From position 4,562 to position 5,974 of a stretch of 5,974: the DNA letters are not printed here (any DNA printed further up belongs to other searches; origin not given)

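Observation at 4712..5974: Large gene missing from the ORF track: kinase-less, PBP-less PASTA-array membrane protein overlapping the ABC ATPase stop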

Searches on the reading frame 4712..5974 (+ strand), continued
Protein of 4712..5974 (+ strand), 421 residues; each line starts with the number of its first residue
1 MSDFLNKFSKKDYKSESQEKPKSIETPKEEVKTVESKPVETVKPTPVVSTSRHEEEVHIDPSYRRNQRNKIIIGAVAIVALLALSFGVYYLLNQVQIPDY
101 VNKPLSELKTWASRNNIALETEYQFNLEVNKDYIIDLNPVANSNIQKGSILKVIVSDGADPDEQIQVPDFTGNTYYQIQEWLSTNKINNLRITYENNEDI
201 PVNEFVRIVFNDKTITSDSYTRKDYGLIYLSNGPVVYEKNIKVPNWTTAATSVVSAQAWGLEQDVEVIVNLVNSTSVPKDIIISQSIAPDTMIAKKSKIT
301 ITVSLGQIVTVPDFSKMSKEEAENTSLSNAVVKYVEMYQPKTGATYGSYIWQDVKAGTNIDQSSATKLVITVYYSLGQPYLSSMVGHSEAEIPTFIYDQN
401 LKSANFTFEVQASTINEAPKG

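Call 18: search_solved_structures(query=P0001, max_evalue=1, show_alignments=2)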
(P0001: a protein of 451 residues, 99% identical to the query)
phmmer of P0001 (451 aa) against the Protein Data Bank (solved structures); distinct sequences matched with E-value up to 1: 4.
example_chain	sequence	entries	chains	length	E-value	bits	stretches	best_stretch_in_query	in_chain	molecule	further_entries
3m9g_A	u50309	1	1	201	0.00098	21.6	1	166-370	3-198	Protein kinase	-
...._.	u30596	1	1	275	0.006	19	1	95-311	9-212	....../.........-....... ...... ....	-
2kud_A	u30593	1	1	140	0.022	17.2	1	93-182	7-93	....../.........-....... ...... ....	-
5e10_A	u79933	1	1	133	0.053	15.9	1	96-182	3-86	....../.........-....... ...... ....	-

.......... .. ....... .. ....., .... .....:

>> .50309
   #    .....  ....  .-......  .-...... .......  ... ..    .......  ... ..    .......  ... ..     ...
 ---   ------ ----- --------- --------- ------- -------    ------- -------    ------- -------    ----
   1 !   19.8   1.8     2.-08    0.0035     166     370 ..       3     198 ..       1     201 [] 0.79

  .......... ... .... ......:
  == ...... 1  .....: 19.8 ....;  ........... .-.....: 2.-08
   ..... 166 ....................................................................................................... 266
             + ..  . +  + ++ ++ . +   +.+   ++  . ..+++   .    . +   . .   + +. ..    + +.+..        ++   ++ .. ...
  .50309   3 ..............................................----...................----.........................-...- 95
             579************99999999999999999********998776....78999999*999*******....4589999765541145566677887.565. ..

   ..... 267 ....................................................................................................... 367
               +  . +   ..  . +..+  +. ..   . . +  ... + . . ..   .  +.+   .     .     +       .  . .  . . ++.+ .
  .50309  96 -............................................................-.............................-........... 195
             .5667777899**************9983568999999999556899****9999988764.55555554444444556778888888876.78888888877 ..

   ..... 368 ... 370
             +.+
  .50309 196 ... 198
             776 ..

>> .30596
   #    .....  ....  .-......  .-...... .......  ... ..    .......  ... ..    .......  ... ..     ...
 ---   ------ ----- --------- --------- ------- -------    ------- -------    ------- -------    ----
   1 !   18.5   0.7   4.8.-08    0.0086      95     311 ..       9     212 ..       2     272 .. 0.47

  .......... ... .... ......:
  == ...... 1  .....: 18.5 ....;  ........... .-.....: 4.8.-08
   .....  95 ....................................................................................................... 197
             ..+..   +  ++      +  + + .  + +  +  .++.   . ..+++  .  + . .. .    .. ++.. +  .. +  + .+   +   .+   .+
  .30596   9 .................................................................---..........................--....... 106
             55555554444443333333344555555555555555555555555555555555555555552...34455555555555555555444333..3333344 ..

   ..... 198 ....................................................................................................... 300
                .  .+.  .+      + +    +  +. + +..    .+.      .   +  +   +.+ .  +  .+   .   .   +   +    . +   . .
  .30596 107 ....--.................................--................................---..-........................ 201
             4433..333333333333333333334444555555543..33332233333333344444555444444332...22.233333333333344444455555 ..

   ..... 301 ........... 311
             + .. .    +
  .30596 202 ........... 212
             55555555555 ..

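Call 24: predict_structure(alignment_id=A1)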
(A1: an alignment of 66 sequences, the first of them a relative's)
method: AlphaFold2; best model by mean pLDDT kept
length: 451 residues; sequences in the alignment: 66
mean_pLDDT: 86.5   pTM: 0.45
mean pLDDT of the five models: 86.5, 86.1, 85.0, 84.9, 83.8
residues with pLDDT >= 90: 324; 70-90: 63; 50-70: 21; < 50: 43
segments of 3 or more residues with pLDDT < 50: 16-57
pLDDT, mean of each block of 10 residues (from residue 1): 59 50 39 40 42 44 75 88 93 94 96 96 94 94 93 95 95 96 95 94 96 95 97 88 92 95 95 84 95 94 84 93 88 94 95 92 83 96 96 97 96 94 96 97 93 79
secondary structure, 60 per line:
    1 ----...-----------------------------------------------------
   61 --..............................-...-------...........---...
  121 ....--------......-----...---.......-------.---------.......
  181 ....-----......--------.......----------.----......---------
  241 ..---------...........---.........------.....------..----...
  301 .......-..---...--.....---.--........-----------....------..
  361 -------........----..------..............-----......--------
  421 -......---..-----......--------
elements in order: H63-92 E94-96 H105-114 E118-124 E133-138 E144-146 E150-156 H175-184 E190-195 E204-210 E226-231 H253-262 E266-274 E281-285 E298-307 H319-323 E330-337 E349-352 E368-375 H389-401 E407-412 E422-427 E438-443
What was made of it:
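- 4754..4879 (+): Disordered Lys/Glu/Pro-rich cytoplasmic linker (residues 15-56). pLDDT below 50 for residues 16-57 (call 24).
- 4988..5203 (+): PASTA module 1 (residues 93-164). Helix 105-114 plus strands (call 24).
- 5204..5431 (+): PASTA module 2 (residues 165-240). It is atypical in sequence but carries the conserved residues Y220 (at least 90%), R222 (invariant) and D224 (at least 90%). Fold: helix 175-184 plus three strands (call 24).
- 5846..5974 (+): PASTA module 5, first part (residues 379-421 of 379-451). Helix 389-401 plus three strands (call 24).
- On PASTA domain proteins (Pfam PF03793): AlphaFold model with ectodomain pLDDT mostly above 90 and five helix-plus-three-strand units (call 24).
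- Checked: The AlphaFold helix spans 63-92 (call 24). Each is predicted as one helix plus three strands at pLDDT mostly above 90 (call 24).
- The partner has no coiled coil of the kind FtsX ectodomains bind (call 24). A confident fold (call 24).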

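Call 26: fold_search(model_id=the predicted structure, library=pdb)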
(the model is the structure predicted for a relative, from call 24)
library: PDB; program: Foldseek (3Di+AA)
matches with E <= 10: 58; with E <= 0.001: 16
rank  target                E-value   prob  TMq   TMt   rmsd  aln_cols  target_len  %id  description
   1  3py9                  4.2e-13  1.00  0.28  0.40   8.7       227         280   20  X-ray structural studies of the entire extra-cellular region of the Ser/Thr kinase PrkC from Staphylococcus aureus (released 2011-01-19)
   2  3m9g                  1.6e-10  1.00  0.25  0.49   8.5       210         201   20  Crystal structure of the three-PASTA-domain of a Ser/Thr kinase from Staphylococcus aureus (released 2010-11-03)
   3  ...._MODEL_1_A        8.4e-10  1.00  0.27  0.31  12.1       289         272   18  NMR structure of the PASTA domain of Mycobacterium tuberculosis of PknB (released 2010-04-14)
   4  5e12_A                1.0e-07  1.00  0.22  0.41  10.4       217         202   18  Crystal Structure of PASTA Domains 2, 3 and 4 of Mycobacterium tuberculosis Protein Kinase B (released 2016-09-14)
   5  5e12_B                2.0e-07  1.00  0.21  0.42  11.0       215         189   18  Crystal Structure of PASTA Domains 2, 3 and 4 of Mycobacterium tuberculosis Protein Kinase B (released 2016-09-14)
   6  5e10                  2.0e-06  1.00  0.16  0.48   8.4       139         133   18  Crystal Structure of PASTA Domains 1 and 2 of Mycobacterium tuberculosis Protein Kinase B (released 2016-09-14)
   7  2z2l_C                1.3e-04  1.00  0.13  0.43  16.1       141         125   19  Penicillin-Binding Protein 2X (PBP2X) from Streptococcus pneumoniae (released 2007-09-04)
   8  7o61_A                1.4e-04  1.00  0.12  0.42  15.5       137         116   23  Crystal structure of the C-terminal PASTA domains of Staphylococcus aureus PBP1 (released 2022-04-20)
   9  7o4c_A                1.5e-04  1.00  0.12  0.41  15.4       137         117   23  Crystal structure of PASTA domains of the Penicillin-Binding Protein 1 (PBP1) from Staphylococcus aureus (released 2021-11-03)
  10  1qmf                  3.5e-04  1.00  0.13  0.11  16.6       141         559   18  PENICILLIN-BINDING PROTEIN 2X (PBP-2X) ACYL-ENZYME COMPLEX (released 2000-05-25)
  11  5oau                  4.3e-04  1.00  0.12  0.09  15.8       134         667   19  Penicillin-Binding Protein 2X (PBP2X) from Streptococcus pneumoniae (released 2018-05-30)
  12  1rp5_B                5.9e-04  1.00  0.12  0.08  15.3       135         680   18  PBP2x from Streptococcus pneumoniae strain 5259 with reduced susceptibility to beta-lactam antibiotics (released 2004-02-03)
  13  2kud_MODEL_1_A        5.9e-04  1.00  0.20  0.48   6.9       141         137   19  NMR structure of the PASTA domain 1 and 2 of Mycobacterium tuberculosis of PknB (released 2010-04-14)
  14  1rp5_A                6.6e-04  1.00  0.12  0.08  15.4       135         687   18  PBP2x from Streptococcus pneumoniae strain 5259 with reduced susceptibility to beta-lactam antibiotics (released 2004-02-03)
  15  1pyy_A                8.5e-04  1.00  0.12  0.09  15.4       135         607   19  Double mutant PBP2x T338A/M339F from Streptococcus pneumoniae strain R6 at 2.4 A resolution (released 2003-09-30)
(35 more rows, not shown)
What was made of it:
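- On PASTA domain proteins (Pfam PF03793): Foldseek top 30 hits are nearly all PASTA structures (call 26).
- Closest known: PASTA Ser/Thr kinases. Same: The best fold matches are 3py9, 3m9g, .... and 5e12 (call 26).
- Closest known: Class B PBPs with C-terminal PASTA domains. Same: PASTA fold (hits 2z2l, 7o61, 1qmf; call 26).
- Checked: The best fold matches are the PASTA ectodomains of S. aureus PrkC (3py9, E 4e-13) and M. tuberculosis PknB, and the PASTA domains of PBP2x and PBP1 (call 26).
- The best fold hits are kinase ectodomains (call 26).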

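Call 27: find_encoding_contigs(protein=P0100, flank=6000, max_places=1)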
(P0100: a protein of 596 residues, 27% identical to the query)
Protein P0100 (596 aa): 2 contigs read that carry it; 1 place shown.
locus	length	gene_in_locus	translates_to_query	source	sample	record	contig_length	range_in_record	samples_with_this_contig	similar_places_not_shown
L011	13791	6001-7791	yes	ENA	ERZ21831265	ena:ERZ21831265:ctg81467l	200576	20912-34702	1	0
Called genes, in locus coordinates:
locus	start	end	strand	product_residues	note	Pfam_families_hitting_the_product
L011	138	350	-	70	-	PF05532:CsbD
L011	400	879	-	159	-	PF02325:CCB3_YggT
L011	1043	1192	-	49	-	-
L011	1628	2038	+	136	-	PF01047:MarR, PF12802:MarR_2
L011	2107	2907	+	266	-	-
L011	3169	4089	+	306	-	PF00005:ABC_tran, PF13304:AAA_21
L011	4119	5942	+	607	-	PF12679:ABC2_membrane_2, PF10920:DUF2705, PF12730:ABC2_membrane_4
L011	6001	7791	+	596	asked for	PF03793:PASTA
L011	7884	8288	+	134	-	PF14520:HHH_5 (faint), PF14229:DUF4332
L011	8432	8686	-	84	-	-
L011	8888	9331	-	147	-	-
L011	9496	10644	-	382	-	PF03816:LytR_cpsA_psr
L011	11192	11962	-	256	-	PF05239:PRC (faint)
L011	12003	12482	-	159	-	PF02325:CCB3_YggT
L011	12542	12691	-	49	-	PF18919:DUF5670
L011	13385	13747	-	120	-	PF22765:DUF7010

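Call 28: find_encoding_contigs(protein=P0081, flank=6000, max_places=1)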
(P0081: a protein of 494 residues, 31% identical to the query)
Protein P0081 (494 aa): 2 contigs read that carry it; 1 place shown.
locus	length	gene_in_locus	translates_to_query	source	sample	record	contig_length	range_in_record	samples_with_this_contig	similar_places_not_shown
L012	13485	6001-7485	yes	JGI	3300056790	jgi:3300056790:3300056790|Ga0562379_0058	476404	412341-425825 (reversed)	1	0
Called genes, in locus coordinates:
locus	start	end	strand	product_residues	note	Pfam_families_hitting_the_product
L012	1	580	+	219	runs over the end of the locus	-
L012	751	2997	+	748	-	PF13328:HD_4, PF01966:HD, PF04607:RelA_SpoT, PF02824:TGS, PF19296:RelA_AH, PF28438:RelA_RIS, PF13291:ACT_4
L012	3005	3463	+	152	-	PF02580:Tyr_Deacylase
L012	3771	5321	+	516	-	PF12704:MacB_PCD (faint), PF02687:FtsX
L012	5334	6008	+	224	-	PF02463:SMC_N (faint), PF00005:ABC_tran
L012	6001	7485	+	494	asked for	PF03793:PASTA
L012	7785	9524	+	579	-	PF00664:ABC_membrane, PF00005:ABC_tran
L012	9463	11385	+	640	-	PF00664:ABC_membrane, PF00005:ABC_tran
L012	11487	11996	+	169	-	PF01035:DNA_binding_1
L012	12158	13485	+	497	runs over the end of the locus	PF02878:PGM_PMM_I, PF02879:PGM_PMM_II, PF02880:PGM_PMM_III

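Call 47: search_protein_representatives(alignment_id=A1)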
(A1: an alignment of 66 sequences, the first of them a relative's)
Query: 66 sequences, 476 profile positions. Proteins with E-value up to 0.001 (for the whole library): 22097; up to 1e-10: 9618; up to 1e-30: 1280. The best 150 are listed.
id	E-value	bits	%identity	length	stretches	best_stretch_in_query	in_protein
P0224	4.9e-213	724.7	-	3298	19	251-412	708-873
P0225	9.8e-213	723.7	-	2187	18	102-379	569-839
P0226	3.5e-212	721.9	-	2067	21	275-380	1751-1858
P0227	2.1e-206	702.8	-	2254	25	271-379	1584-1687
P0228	7.4e-201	684.5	-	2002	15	244-411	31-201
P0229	2.9e-196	669.4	-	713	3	37-453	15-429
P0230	2.1e-184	630.3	-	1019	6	74-380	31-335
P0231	2.4e-179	613.6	-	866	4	1-448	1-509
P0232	4.0e-175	599.7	-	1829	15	276-410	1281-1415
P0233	1.4e-171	588.0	-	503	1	1-457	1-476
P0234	2.1e-169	580.8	-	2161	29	251-379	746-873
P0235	2.9e-169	580.4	-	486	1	1-471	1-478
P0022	3.6e-169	580.1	-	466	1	1-448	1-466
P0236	4.6e-169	579.7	-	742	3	3-451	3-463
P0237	2.3e-168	577.4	-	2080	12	271-411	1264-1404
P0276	1.9e-145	501.9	-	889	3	3-454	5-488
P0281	2.8e-143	494.7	-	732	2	3-454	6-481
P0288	6.4e-139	480.3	-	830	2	40-454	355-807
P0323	1.5e-124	432.9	-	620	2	40-454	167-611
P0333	9.0e-119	413.9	-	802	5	64-338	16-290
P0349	5.7e-114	398.0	-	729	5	70-368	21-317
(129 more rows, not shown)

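Call 58: search_protein_families(library=pfam, proteins=[P0229, P0349, P0333, P0230, P0231, P0276, P0281, P0288, P0236, P0323], max_evalue=0.001)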
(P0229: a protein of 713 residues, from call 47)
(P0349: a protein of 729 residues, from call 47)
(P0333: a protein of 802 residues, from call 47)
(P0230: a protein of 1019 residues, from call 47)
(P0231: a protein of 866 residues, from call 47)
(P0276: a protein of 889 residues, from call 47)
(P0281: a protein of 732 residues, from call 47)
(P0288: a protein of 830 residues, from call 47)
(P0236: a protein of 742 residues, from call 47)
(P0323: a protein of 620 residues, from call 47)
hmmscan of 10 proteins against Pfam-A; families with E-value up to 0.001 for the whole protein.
P0229 (713 aa): 1 family
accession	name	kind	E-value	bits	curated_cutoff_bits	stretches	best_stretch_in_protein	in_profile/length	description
PF03793.24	PASTA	-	2.4e-50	168.8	23.2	5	582-641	1-63/64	PASTA domain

P0349 (729 aa): 1 family
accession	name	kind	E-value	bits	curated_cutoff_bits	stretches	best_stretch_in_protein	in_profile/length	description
PF03793.24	PASTA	-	2.6e-69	229.5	23.2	7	661-727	1-64/64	PASTA domain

P0333 (802 aa): 1 family
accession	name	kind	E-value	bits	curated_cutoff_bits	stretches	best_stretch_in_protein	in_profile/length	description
PF03793.24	PASTA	-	1.1e-69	230.7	23.2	6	731-798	1-63/64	PASTA domain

P0230 (1019 aa): 1 family
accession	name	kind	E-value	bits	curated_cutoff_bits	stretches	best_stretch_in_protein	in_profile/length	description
PF03793.24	PASTA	-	6.7e-92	301.9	23.2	9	953-1014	1-63/64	PASTA domain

P0231 (866 aa): 2 families
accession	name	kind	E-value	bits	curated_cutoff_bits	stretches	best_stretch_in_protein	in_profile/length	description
PF03793.24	PASTA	-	1.2e-73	243.4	23.2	6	308-370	1-64/64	PASTA domain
PF14208.11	DUF4320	-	0.00011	22.7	25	0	355-397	73-114/119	Domain of unknown function (DUF4320)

P0276 (889 aa): 1 family
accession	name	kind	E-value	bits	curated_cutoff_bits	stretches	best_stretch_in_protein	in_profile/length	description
PF03793.24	PASTA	-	7.9e-37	125.5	23.2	2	144-205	1-63/64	PASTA domain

P0281 (732 aa): 1 family
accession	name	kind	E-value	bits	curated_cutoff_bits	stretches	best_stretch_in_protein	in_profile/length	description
PF03793.24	PASTA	-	2.5e-24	85.4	23.2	2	277-339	1-63/64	PASTA domain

P0288 (830 aa): 1 family
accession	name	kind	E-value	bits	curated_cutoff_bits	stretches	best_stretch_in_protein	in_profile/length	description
PF03793.24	PASTA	-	7e-27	93.6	23.2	2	606-666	2-63/64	PASTA domain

P0236 (742 aa): 1 family
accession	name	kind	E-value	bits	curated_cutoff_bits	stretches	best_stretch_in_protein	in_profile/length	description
PF03793.24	PASTA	-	1.5e-43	147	23.2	5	331-389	1-63/64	PASTA domain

P0323 (620 aa): 1 family
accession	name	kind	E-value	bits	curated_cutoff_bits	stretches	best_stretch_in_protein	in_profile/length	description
PF03793.24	PASTA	-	6.2e-32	109.8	23.2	2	409-470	2-64/64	PASTA domain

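Call 59: find_homologous_proteins(query=P0349, max_evalue=1e-30)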
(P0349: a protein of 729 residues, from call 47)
Query P0349 (729 aa): 25 proteins with E <= 1e-30 among 8000 candidates.
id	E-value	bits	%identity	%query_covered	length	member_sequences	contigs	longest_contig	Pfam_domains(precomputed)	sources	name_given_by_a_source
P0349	0.0e+0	1578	100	100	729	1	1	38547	PF03793.25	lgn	-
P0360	3.5e-189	648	44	100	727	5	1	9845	PF03793.25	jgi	-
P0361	1.5e-185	636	43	99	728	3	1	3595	PF03793.25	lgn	-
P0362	9.5e-185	634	43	100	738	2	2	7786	PF03793.25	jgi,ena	-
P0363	3.8e-177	609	42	100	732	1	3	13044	PF03793.25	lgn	-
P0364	9.5e-139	482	35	100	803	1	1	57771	PF03793.25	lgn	-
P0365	1.5e-134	468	35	99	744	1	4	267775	PF03793.25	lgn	-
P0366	2.6e-115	404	33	74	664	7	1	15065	PF03793.25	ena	-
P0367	5.6e-107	377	31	90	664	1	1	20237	PF03793.25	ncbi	-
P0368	7.7e-99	350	32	99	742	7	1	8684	PF03793.25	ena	-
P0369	4.9e-75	271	29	86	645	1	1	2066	PF03793.25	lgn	-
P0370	1.2e-67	247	32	61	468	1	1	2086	PF03793.25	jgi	jgi:beta-lactam-binding protein with PASTA domain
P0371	2.1e-67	246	33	60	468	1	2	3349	PF03793.25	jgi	jgi:beta-lactam-binding protein with PASTA domain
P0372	5.5e-49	185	28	57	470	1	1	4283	PF03793.25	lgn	-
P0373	7.0e-37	145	26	55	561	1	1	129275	PF03793.25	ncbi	ncbi:PASTA domain-containing protein [Clostridium sp. DL1XJH146]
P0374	7.2e-36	142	27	55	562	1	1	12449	PF03793.25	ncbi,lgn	-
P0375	7.5e-36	142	33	36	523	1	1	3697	PF03793.25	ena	-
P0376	6.7e-34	135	26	58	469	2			PF03793.25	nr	nr:PASTA domain-containing protein [Solobacterium sp.]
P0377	6.1e-33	132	27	58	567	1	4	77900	PF03793.25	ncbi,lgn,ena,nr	ncbi:MAG: PASTA domain-containing protein [Erysipelotrichaceae bacterium]|nr:PASTA domain-containing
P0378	6.6e-33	132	27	58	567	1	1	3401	PF03793.25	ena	-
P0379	7.3e-33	132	27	58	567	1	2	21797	PF03793.25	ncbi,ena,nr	ncbi:MAG: PASTA domain-containing protein [Erysipelotrichaceae bacterium]|nr:PASTA domain-containing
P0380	1.5e-32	131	31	43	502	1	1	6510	PF03793.25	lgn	-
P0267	7.7e-32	129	25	47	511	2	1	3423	PF03793.25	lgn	-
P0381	1.1e-31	128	27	58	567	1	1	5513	PF03793.25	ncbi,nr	ncbi:MAG: PASTA domain-containing protein [Erysipelotrichaceae bacterium]|nr:PASTA domain-containing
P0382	2.3e-31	127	27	45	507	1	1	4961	PF03793.25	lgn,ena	-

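Call 60: find_encoding_contigs(protein=P0349, flank=6000, max_places=1)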
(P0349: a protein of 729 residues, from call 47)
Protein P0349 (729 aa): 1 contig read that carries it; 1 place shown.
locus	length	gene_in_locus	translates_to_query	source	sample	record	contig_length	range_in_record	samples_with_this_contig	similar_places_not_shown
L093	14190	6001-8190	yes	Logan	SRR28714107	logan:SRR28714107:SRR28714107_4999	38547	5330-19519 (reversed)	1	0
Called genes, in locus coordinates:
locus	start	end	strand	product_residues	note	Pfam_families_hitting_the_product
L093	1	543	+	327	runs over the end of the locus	PF02826:2-Hacid_dh_C (weak), PF03446:NAD_binding_2 (weak), PF03807:F420_oxidored (weak), PF07991:KARI_N, PF01450:KARI_C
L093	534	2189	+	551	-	PF00920:ILVD_EDD_N, PF24877:ILV_EDD_C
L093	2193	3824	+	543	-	PF02776:TPP_enzyme_N, PF00205:TPP_enzyme_M, PF02775:TPP_enzyme_C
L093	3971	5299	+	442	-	PF12704:MacB_PCD, PF02687:FtsX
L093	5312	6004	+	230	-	PF00005:ABC_tran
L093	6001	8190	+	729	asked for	PF03793:PASTA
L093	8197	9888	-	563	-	PF27362:TP_0070 (weak), PF00672:HAMP, PF00512:HisKA, PF02518:HATPase_c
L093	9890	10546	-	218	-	PF00072:Response_reg, PF00486:Trans_reg_C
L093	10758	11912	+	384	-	PF00575:S1, PF21710:Spt6_S1 (faint), PF23459:S1_RRP5 (faint), PF00575:S1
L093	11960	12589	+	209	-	PF00730:HhH-GPD, PF00633:HHH (weak), PF10576:EndIII_4Fe-2S (faint)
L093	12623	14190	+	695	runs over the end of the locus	PF11104:PilM_2 (weak), PF06723:MreB_Mbl (weak), PF14450:FtsA, PF02597:ThiS (faint)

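Call 61: find_encoding_contigs(protein=P0365, flank=6000, max_places=1)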
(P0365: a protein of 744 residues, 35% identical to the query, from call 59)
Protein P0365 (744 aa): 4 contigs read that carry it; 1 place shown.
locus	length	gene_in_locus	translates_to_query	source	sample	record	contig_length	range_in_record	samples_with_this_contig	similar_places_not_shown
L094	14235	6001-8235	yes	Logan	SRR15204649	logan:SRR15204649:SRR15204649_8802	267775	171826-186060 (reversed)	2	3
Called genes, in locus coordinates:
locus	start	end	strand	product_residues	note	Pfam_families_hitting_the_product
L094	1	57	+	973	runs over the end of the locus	PF02638:GHL10, PF01520:Amidase_3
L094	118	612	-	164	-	-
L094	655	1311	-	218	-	PF01255:Prenyltransf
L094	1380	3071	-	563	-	PF00672:HAMP (weak), PF00512:HisKA, PF02518:HATPase_c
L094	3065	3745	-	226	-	PF00072:Response_reg, PF00486:Trans_reg_C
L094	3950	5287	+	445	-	PF12704:MacB_PCD, PF02687:FtsX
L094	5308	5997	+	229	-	PF00005:ABC_tran, PF13304:AAA_21 (faint)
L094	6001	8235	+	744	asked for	PF03793:PASTA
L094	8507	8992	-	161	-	-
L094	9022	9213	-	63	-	-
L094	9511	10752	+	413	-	PF07690:MFS_1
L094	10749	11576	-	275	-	PF00165:HTH_AraC, PF12833:HTH_18, PF00165:HTH_AraC (weak)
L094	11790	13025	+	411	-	-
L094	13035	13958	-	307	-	PF13487:HD_5, PF01966:HD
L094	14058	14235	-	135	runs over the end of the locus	-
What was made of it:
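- The two-component operon in L094 carries a UppS-like prenyltransferase (call 61).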
